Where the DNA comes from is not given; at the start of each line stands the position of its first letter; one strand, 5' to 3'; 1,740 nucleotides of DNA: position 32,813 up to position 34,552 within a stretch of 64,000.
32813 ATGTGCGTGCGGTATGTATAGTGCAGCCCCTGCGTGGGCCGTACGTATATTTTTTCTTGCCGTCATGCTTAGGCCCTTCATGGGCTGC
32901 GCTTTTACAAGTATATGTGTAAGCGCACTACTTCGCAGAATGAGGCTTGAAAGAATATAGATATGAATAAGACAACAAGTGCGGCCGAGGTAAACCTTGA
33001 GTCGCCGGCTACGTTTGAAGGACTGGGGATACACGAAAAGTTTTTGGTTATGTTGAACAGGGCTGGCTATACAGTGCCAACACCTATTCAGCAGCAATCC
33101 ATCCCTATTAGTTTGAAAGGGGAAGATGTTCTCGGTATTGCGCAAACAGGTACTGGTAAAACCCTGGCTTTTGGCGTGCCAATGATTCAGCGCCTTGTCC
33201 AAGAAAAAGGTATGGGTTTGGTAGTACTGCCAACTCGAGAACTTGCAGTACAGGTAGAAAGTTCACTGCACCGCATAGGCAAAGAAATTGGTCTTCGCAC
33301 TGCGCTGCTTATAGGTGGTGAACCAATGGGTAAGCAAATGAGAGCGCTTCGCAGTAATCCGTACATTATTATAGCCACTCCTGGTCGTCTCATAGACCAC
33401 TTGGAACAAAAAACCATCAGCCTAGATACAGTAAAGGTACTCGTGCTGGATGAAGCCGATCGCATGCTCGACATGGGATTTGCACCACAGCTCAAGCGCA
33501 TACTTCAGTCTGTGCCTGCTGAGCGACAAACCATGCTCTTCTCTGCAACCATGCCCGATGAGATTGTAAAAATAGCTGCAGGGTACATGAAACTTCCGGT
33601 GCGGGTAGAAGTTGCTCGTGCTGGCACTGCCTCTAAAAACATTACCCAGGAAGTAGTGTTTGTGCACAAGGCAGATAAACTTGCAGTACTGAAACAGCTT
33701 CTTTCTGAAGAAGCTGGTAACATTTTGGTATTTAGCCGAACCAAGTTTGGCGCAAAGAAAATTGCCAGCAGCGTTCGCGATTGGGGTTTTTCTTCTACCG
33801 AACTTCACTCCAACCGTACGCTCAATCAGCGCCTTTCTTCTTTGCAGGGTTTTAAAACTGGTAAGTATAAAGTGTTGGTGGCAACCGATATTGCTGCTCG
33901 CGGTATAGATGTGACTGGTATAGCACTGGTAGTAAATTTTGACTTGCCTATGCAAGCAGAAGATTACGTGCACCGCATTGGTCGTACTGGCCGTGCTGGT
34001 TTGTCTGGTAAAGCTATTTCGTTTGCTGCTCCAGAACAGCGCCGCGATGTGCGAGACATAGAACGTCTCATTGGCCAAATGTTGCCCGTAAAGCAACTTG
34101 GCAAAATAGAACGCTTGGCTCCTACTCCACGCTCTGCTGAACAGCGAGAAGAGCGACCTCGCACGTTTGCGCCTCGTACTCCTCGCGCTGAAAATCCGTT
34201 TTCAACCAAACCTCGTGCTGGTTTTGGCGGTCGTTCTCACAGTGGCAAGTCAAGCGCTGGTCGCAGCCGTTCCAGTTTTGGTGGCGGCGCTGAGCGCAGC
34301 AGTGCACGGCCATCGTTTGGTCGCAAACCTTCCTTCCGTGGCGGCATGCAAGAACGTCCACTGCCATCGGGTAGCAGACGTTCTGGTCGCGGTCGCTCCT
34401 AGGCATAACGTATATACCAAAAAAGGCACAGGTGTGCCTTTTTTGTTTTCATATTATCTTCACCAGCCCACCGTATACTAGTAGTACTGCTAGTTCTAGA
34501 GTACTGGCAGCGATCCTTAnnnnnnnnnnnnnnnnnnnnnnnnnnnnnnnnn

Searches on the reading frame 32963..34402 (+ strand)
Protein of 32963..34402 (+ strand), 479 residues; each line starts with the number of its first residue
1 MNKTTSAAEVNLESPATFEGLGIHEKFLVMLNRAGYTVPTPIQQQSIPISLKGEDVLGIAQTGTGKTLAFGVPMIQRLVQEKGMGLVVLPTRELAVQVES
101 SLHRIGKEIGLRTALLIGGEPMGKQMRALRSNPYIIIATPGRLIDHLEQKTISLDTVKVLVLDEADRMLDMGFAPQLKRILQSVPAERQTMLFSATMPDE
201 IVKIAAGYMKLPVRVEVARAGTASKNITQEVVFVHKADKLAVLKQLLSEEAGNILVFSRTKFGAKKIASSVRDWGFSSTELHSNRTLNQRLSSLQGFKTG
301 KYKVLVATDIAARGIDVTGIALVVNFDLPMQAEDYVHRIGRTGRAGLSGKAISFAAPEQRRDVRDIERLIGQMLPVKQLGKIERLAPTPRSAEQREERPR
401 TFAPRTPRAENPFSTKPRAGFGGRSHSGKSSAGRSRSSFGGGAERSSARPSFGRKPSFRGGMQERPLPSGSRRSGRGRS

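Call 39: search_protein_families(library=ncbifam, proteins=[window:32963-34402:+], max_evalue=0.00001)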
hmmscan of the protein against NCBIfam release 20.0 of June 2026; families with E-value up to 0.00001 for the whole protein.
window:32963-34402:+ (479 aa): 25 families
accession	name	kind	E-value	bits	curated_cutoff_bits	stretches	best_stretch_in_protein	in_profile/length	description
NF053631.1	RNA_helic_CshA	equivalog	3.4e-121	405.1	646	1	18-375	1-361/434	degradosome RNA helicase CshA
NF007882.0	PRK10590.1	equivalog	1.5e-108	363.7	743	1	17-378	2-372/456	ATP-dependent RNA helicase RhlE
NF008744.0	PRK11776.1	equivalog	4.4e-107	358.5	524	1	16-389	4-380/460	ATP-dependent RNA helicase DbpA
NF053710.1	RNA_heli_RhlE2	exception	1.6e-105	353.9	925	1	17-429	2-420/635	RNA helicase RhlE2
NF053711.1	RNA_heli_RhlE1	exception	3.1e-104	349.2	750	1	17-377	2-370/434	RNA helicase RhlE1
NF053636.1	DDHlcsCsdAPsy1082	equivalog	4.7e-100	335.5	890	1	17-449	4-433/512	DEAD/DEAH box helicase CsdA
NF008642.0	PRK11634.1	equivalog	9e-96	321.7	989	1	16-385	6-379/628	DEAD/DEAH family ATP-dependent RNA helicase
NF008394.0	PRK11192.1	equivalog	1.1e-92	311.3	507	1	17-398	4-391/441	ATP-dependent RNA helicase SrmB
NF002340.1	PRK01297.1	equivalog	4.3e-91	305.5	564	1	17-373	2-371/372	ATP-dependent RNA helicase RhlB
NF003419.0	PRK04837.1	equivalog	1.8e-89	300.4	588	1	16-398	9-403/424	ATP-dependent RNA helicase RhlB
NF003390.0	PRK04537.1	equivalog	2.1e-89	301.1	732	1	17-446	10-455/572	ATP-dependent RNA helicase RhlB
TIGR01389.1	recQ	equivalog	8.6e-21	74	640.2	1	34-357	9-330/591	DNA helicase RecQ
NF010337.0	PRK13766.1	equivalog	8.8e-19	67.1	610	2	242-351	357-473/781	Hef nuclease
TIGR00614.1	recQ_fam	subfamily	4.1e-17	62.1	219.8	1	35-369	8-341/470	RecQ family ATP-dependent DNA helicase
NF008279.0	PRK11057.1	equivalog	5e-16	58.2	1015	1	30-359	17-344/608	ATP-dependent DNA helicase RecQ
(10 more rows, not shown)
